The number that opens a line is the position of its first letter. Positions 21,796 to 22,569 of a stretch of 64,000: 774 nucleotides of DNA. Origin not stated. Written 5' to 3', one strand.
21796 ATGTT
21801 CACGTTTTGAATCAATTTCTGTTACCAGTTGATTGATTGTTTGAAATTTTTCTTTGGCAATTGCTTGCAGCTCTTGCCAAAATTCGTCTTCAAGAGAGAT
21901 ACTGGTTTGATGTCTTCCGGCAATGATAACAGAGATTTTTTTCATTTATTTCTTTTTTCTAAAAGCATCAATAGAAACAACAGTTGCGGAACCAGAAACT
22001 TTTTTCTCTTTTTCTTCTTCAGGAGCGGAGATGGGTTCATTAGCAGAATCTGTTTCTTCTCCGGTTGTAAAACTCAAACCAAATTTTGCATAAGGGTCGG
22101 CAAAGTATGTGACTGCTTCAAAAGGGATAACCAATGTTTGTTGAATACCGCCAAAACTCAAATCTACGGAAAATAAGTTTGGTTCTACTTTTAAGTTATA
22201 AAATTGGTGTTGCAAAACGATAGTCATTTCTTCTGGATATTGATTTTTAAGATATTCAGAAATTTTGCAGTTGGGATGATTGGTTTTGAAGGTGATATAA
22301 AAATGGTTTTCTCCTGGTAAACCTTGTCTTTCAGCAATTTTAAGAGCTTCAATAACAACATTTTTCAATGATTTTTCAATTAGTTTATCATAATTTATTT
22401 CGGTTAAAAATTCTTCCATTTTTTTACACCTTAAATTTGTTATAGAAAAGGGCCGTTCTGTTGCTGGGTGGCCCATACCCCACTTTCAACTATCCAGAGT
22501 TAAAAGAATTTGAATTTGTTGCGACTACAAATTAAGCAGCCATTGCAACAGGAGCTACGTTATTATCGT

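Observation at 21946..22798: Permuted two-piece tmRNA gene immediately upstream of sspB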

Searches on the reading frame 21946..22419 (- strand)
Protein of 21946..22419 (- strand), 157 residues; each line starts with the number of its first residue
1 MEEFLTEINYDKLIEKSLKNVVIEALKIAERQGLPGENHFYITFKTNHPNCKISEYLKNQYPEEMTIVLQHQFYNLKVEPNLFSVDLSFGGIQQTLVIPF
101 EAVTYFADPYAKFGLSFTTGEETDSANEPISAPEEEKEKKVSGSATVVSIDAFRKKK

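Call 7: search_protein_families(library=pfam, proteins=[window:21946-22419:-], max_evalue=0.01)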
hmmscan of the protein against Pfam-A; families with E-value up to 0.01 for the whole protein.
window:21946-22419:- (157 aa): 1 family
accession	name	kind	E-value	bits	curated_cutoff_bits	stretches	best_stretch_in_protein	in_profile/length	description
PF04386.18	SspB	-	2.5e-39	135.3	27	1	14-139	3-128/156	Stringent starvation protein B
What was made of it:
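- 21946..22419 (-): sspB (alpha type), 157 aa, with a C-terminal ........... ClpX-tethering tail. PF04386 at 135.3 bits (call 7).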

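Call 8: search_protein_families(library=ncbifam, proteins=[window:21946-22419:-], max_evalue=0.01)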
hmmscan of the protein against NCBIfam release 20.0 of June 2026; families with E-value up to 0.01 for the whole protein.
window:21946-22419:- (157 aa): 2 families
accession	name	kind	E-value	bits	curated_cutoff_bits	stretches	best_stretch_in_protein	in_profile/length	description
NF008769.0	PRK11798.2-5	equivalog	0.006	16.6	135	1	60-141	41-125/144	ClpXP protease specificity-enhancing factor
NF008770.0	PRK11798.2-6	equivalog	0.0095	15.8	198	0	67-137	53-126/144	ClpXP protease specificity-enhancing factor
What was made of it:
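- On Gamma/beta-proteobacterial SspB (NCBIfam NF008769/NF008770 equivalogs): 16.6 and 15.8 bits against cut-offs of 135 and 198 (call 8).
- NCBIfam equivalog models for the gamma/beta-proteobacterial ClpXP specificity-enhancing factor score far below their cut-offs (16.6 bits against 135; call 8).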

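Call 9: search_solved_structures(query=window:21946-22419:-, max_evalue=1, show_alignments=2)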
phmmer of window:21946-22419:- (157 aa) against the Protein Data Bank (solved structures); distinct sequences matched with E-value up to 1: 4.
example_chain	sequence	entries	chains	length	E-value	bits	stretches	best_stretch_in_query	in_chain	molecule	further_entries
2nys_A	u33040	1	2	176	7.9e-29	103.8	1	7-156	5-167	AGR_C_3712p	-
2qas_A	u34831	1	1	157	6.5e-26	94.3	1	9-143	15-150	Hypothetical protein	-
2qaz_A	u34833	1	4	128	5.7e-23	84.8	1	9-119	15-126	SspB Protein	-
7pwf_b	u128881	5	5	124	0.51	13.6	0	43-121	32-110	Ribosomal protein S27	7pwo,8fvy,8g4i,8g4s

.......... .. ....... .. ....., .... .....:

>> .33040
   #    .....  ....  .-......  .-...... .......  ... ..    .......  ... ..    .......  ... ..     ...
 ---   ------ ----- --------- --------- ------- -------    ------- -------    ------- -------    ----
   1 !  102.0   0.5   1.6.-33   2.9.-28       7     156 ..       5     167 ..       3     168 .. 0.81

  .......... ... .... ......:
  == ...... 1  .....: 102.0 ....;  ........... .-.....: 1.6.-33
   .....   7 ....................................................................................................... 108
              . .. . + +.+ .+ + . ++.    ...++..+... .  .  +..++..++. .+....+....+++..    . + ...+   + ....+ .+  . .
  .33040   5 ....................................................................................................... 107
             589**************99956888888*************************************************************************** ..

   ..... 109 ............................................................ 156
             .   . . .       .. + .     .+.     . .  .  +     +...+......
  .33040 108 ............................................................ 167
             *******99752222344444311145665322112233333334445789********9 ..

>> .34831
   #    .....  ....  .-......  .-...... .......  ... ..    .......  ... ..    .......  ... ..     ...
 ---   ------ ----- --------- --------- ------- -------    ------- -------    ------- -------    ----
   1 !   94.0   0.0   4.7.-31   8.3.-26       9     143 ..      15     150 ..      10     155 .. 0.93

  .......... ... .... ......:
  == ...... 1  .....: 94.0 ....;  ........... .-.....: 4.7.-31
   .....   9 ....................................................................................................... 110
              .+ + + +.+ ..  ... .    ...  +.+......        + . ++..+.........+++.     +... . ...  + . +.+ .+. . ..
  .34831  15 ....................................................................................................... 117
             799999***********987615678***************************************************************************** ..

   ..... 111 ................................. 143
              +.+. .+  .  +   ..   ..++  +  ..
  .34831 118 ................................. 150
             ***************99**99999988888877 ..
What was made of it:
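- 21946..22419 (-): PDB relatives are 2nys (E 7.9e-29) and 2qas/2qaz (E 6.5e-26) (call 9).
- On SspB family, alpha-proteobacterial branch (SspB-alpha): PDB 2qas/2qaz and 2nys match at E 1e-23 to 1e-29 (call 9).
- SspB identity comes from Pfam at 135 bits (call 7) and from the closest solved structures, which are Caulobacter SspB-alpha and Agrobacterium 2NYS with an aligned C-terminal VVS(L/I)DAFRKK (call 9). The closest solved relatives include the Caulobacter protein deposited as SspB (2qaz; call 9).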

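Call 15: find_related_loci(query=window:21946-22419:-, collection=genome_contigs, flank=3000)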
Query window:21946-22419:- (157 aa) in genome_contigs; peptide patterns used: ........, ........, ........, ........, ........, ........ (x = any residue, [..] = any of these).
454 stretches matched a pattern; 200 encode a relative of the query (tblastn E <= 1e-3); the best 80 are kept; 80 distinct loci.
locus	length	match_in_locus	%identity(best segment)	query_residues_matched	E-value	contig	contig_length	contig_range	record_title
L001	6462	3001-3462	88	1-154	8e-89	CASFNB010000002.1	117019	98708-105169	uncultured proteobacterium isolate A1_L3_371371_idba_bin.16 genome assembly, contig: A1_L3_371371_idba_bin.16.fa_scaffol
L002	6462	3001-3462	89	1-154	3e-87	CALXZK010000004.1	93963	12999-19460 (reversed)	MAG: uncultured Alphaproteobacteria bacterium isolate BRZ_QR__bin60 genome assembly, contig: BRZ_QR__NODE_137_length_939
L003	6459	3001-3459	86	1-154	2e-85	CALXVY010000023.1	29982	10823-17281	MAG: uncultured Alphaproteobacteria bacterium isolate BRZ_KI__bin16 genome assembly, contig: BRZ_KI__NODE_2103_length_29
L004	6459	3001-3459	83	1-154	6e-84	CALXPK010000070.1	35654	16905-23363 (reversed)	MAG: uncultured Alphaproteobacteria bacterium isolate E04__bin53 genome assembly, contig: E04__k127_1022764, whole genom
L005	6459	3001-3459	84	1-154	2e-83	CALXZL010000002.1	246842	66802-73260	MAG: uncultured Alphaproteobacteria bacterium isolate BRZ_FT__bin57 genome assembly, contig: BRZ_FT__NODE_37_length_2468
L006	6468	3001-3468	81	1-157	6e-81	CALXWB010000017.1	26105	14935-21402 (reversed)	MAG: uncultured Alphaproteobacteria bacterium isolate BRZ_AT__bin33 genome assembly, contig: BRZ_AT__NODE_1833_length_26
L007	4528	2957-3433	76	1-156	4e-78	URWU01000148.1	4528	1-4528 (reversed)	uncultured Alphaproteobacteria bacterium isolate UMGS1426 genome assembly, contig: NODE_2245_length_4528_cov_4.541918, w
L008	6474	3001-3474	75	1-156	2e-76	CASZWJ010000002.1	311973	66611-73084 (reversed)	MAG: uncultured Alphaproteobacteria bacterium isolate extra-SRR5580761.40_1677796859 genome assembly, contig: NODE_9_len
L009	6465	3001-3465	78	3-154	8e-76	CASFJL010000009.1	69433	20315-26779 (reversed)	uncultured proteobacterium isolate B15_L3_338338_idba_bin.30 genome assembly, contig: B15_L3_338338_idba_bin.30.fa_scaff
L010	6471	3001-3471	76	2-156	6e-74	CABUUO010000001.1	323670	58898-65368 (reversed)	MAG TPA_asm: uncultured proteobacterium isolate MGYG-HGUT-04400 genome assembly, contig: GUT_GENOME272660_1, whole genom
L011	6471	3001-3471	75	2-156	2e-73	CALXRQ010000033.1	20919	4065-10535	MAG: uncultured Alphaproteobacteria bacterium isolate BRZ_KF__bin25 genome assembly, contig: BRZ_KF__NODE_3690_length_20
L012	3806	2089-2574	70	1-157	6e-72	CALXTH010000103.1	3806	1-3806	MAG: uncultured Alphaproteobacteria bacterium isolate E30__bin229 genome assembly, contig: E30__k127_2428840, whole geno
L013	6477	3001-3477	72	1-156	4e-72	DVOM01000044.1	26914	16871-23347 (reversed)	MAG TPA_asm: Candidatus Scatocola faecigallinarum isolate 2846 CHK22__C280016_L26914_ERR2241687, whole genome shotgun se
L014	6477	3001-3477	74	1-156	2e-71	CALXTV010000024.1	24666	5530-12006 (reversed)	MAG: uncultured Alphaproteobacteria bacterium isolate BRZ_LG__bin14 genome assembly, contig: BRZ_LG__NODE_2077_length_24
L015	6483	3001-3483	72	1-156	5e-71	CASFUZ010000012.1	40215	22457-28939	uncultured proteobacterium isolate O15_L1_384384_idba_bin.74 genome assembly, contig: O15_L1_384384_idba_bin.74.fa_scaff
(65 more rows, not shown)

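Call 23: find_homologous_proteins(query=window:21946-22419:-, max_evalue=0.00001)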
Query window:21946-22419:- (157 aa): 4865 proteins with E <= 0.00001 among 4890 candidates; the best 120 are listed.
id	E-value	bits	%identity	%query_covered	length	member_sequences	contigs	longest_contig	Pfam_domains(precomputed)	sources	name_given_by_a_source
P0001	5.9e-96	336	99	100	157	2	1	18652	PF04386.19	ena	-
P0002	1.1e-88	313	92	100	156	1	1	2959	PF04386.19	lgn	-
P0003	6.5e-82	291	88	99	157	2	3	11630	PF04386.19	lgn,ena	-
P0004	3.4e-81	288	87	99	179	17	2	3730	PF04386.19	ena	-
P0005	1.8e-80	286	85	99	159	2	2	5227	PF04386.19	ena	-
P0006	5.3e-80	284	85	99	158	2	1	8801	PF04386.19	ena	-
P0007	3.9e-79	282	86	99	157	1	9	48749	PF04386.19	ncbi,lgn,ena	-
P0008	4.2e-79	282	86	99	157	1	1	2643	PF04386.19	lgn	-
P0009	3.0e-78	279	85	99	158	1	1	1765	PF04386.19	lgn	-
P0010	9.6e-78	277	83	99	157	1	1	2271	PF04386.19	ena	-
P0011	1.2e-77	277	84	99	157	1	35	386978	PF04386.19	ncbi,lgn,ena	-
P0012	1.2e-77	277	84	99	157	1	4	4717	PF04386.19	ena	-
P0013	7.1e-77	274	83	99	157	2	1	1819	PF04386.19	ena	-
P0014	1.4e-76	273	83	99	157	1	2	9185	PF04386.19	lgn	-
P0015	4.6e-74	265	81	100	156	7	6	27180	PF04386.19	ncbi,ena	-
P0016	1.1e-69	251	77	98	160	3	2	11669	PF04386.19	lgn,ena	-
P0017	1.3e-69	251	75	99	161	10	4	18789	PF04386.19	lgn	-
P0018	1.5e-69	251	78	98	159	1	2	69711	PF04386.19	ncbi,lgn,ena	-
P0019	2.0e-69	250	78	99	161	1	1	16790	PF04386.19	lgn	-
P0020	4.2e-69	249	76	99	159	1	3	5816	PF04386.19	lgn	-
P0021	5.0e-69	249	76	98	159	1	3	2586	PF04386.19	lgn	-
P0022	6.3e-69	249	76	99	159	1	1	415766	PF04386.19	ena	-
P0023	6.3e-69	249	77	97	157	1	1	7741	PF04386.19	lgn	-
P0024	6.5e-69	248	76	99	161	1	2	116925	PF04386.19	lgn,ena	-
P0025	7.3e-69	248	75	99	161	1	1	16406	PF04386.19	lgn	-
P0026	8.5e-69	248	75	99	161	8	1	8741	PF04386.19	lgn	-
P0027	9.1e-69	248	75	99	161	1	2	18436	PF04386.19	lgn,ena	-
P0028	1.0e-68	248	75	99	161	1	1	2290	PF04386.19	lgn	-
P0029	1.1e-68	248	74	99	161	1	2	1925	PF04386.19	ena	-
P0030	1.5e-68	247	75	99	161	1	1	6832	PF04386.19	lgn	-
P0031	2.0e-68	247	74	99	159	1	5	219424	PF04386.19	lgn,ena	-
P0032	2.1e-68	247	74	99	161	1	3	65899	PF04386.19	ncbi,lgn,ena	-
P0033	2.1e-68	247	75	99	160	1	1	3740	PF04386.19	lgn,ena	-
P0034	6.4e-68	245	74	99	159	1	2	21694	PF04386.19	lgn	-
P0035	1.4e-67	244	73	99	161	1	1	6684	PF04386.19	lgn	-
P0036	2.5e-67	243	74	99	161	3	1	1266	PF04386.19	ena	-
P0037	6.5e-67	242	74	100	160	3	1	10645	PF04386.19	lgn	-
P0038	9.2e-67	241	73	100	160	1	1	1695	PF04386.19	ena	-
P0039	1.3e-66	241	76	99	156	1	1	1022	PF04386.19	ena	-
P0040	1.4e-66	241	73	99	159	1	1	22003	PF04386.19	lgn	-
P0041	1.7e-66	241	75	99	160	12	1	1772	PF04386.19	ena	-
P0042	1.9e-66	241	73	99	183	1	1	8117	PF04386.19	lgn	-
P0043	1.9e-66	240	72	100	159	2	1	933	PF04386.19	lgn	-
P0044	6.7e-66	239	74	99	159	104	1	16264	PF04386.19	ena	-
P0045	1.1e-65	238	72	100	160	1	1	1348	PF04386.19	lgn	-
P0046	1.5e-65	238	74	99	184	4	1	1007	PF04386.19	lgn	-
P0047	2.5e-65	237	72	100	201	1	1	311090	PF04386.19,PF13467.13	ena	-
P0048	2.6e-65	237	75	99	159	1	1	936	PF04386.19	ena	-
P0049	2.7e-65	237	74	99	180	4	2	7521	PF04386.19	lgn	-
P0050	2.8e-65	237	74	99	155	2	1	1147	PF04386.19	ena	-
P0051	5.6e-65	236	74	99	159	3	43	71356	PF04386.19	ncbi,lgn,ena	-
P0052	6.4e-65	236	72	99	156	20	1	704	PF04386.19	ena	-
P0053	7.7e-65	235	73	99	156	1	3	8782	PF04386.19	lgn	-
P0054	1.0e-64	235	71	100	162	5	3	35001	PF04386.19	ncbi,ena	-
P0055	1.6e-64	234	74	99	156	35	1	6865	PF04386.19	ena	-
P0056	3.4e-64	233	72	99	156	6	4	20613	PF04386.19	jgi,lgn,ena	-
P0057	4.6e-64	233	73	99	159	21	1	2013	PF04386.19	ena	-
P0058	5.0e-64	233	73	99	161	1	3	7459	PF04386.19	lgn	-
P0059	9.2e-64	232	68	100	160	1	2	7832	PF04386.19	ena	-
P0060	1.1e-63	232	71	99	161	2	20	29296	PF04386.19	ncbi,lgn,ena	-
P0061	1.5e-63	231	71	99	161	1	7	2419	PF04386.19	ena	-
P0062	1.6e-63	231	71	99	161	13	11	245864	PF04386.19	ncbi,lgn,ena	-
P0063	1.7e-63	231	71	99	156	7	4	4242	PF04386.19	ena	-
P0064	2.8e-63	230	70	99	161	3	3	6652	PF04386.19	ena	-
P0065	3.5e-63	230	70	99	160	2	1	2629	PF04386.19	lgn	-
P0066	3.6e-63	230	71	99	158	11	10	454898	PF04386.19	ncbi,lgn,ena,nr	ncbi:MAG: hypothetical protein J6A33_07380 [Alphaproteobacteria bacterium]|nr:hypothetical protein [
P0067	4.0e-63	230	69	100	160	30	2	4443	PF04386.19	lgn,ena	-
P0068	5.2e-63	229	71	99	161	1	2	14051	PF04386.19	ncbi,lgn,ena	-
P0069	6.1e-63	229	70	99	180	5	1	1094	PF04386.19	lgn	-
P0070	8.1e-63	229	72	99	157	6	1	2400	PF04386.19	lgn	-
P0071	1.0e-62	228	68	99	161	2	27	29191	PF04386.19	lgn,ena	-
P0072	1.0e-62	228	69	99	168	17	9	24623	PF04386.19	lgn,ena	-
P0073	1.1e-62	228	70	99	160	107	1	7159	PF04386.19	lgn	-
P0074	1.1e-62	228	68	99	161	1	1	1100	PF04386.19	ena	-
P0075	2.0e-62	227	69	99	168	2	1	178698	PF04386.19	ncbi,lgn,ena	-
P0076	2.3e-62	227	71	99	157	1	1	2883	PF04386.19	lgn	-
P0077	2.7e-62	227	69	99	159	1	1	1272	PF04386.19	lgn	-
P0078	2.9e-62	227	70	99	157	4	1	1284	PF04386.19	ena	-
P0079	3.6e-62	227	71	99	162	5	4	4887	PF04386.19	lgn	-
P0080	4.1e-62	226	68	99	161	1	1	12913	PF04386.19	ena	-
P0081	9.7e-62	225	68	99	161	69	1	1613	PF04386.19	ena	-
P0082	1.4e-61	225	69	99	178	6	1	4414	PF04386.19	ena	-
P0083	1.8e-61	224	69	99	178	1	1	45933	PF04386.19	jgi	-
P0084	2.3e-61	224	68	99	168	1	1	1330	PF04386.19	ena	-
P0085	2.9e-61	224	70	99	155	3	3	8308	PF04386.19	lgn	-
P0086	3.8e-61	223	68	99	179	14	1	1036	PF04386.19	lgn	-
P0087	4.1e-61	223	66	99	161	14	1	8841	PF04386.19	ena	-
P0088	4.2e-61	223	67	99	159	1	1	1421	PF04386.19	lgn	-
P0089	4.9e-61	223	69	99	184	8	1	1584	PF04386.19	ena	-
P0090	5.7e-61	223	70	99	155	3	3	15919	PF04386.19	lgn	-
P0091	5.9e-61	223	67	100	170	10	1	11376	PF04386.19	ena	-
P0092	6.5e-61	223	67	100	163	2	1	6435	PF04386.19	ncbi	-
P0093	7.2e-61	222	71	93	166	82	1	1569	PF04386.19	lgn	-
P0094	7.9e-61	222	68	99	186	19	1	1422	PF04386.19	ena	-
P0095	8.8e-61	222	68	99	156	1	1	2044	PF04386.19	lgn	-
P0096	9.2e-61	222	69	100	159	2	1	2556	PF04386.19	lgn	-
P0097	9.4e-61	222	68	99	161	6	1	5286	PF04386.19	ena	-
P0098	1.0e-60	222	67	100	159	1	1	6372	PF04386.19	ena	-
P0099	1.1e-60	222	71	99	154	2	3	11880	PF04386.19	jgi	-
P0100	1.2e-60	222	68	99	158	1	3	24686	PF04386.19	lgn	-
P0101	1.7e-60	221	69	100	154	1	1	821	PF04386.19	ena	-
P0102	2.1e-60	221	69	99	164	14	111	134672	PF04386.19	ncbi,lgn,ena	-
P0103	4.4e-60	220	68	99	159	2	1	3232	PF04386.19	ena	-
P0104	4.5e-60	220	64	99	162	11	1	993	PF04386.19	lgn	-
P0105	6.2e-60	219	67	99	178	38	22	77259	PF04386.19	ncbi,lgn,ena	-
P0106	6.8e-60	219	69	100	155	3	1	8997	PF04386.19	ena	-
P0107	7.1e-60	219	72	97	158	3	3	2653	PF04386.19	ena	-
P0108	7.8e-60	219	73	90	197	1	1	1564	PF04386.19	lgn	-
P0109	1.0e-59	219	67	99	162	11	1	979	PF04386.19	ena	-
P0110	1.1e-59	218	71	96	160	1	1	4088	PF04386.19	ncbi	-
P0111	1.6e-59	218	67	99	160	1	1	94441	PF04386.19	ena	-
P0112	1.8e-59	218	66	99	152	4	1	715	PF04386.19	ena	-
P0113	2.0e-59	218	68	99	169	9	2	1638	PF04386.19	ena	-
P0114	2.7e-59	217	69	99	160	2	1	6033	PF04386.19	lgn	-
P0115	3.1e-59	217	66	99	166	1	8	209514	PF04386.19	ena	-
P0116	4.2e-59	217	67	99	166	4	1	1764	PF04386.19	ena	-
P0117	4.4e-59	217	67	99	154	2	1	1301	PF04386.19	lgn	-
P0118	6.0e-59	216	67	100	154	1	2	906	PF04386.19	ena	-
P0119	7.4e-59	216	68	99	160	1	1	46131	PF04386.19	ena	-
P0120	8.0e-59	216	68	99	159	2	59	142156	PF04386.19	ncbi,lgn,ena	-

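Call 57: search_protein_representatives(protein=window:21946-22419:-)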
Query: 157 residues. Proteins with E-value up to 0.001 (for the whole library): 2808; up to 1e-10: 1995; up to 1e-30: 129. The best 150 are listed.
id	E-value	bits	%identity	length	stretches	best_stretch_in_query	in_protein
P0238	3.6e-59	215.2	74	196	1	1-138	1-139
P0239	1.1e-56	207.2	48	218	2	7-110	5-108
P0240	5.3e-51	188.7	61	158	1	1-157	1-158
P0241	7.6e-50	185.0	59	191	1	3-157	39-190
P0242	4.6e-41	156.5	54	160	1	3-157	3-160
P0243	5.7e-41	156.2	72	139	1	1-106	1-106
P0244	7.6e-41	155.8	54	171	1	8-156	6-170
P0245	1.9e-40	154.5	56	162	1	6-156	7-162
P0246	2.2e-39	151.0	52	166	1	8-156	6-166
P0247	5.2e-39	149.8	54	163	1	5-156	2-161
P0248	2.5e-38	147.6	51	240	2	8-138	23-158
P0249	4.3e-38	146.9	54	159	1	7-157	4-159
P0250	3.8e-37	143.8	48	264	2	8-132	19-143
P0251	2.1e-36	141.4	54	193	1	5-128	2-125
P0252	3.4e-36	140.7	56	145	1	6-156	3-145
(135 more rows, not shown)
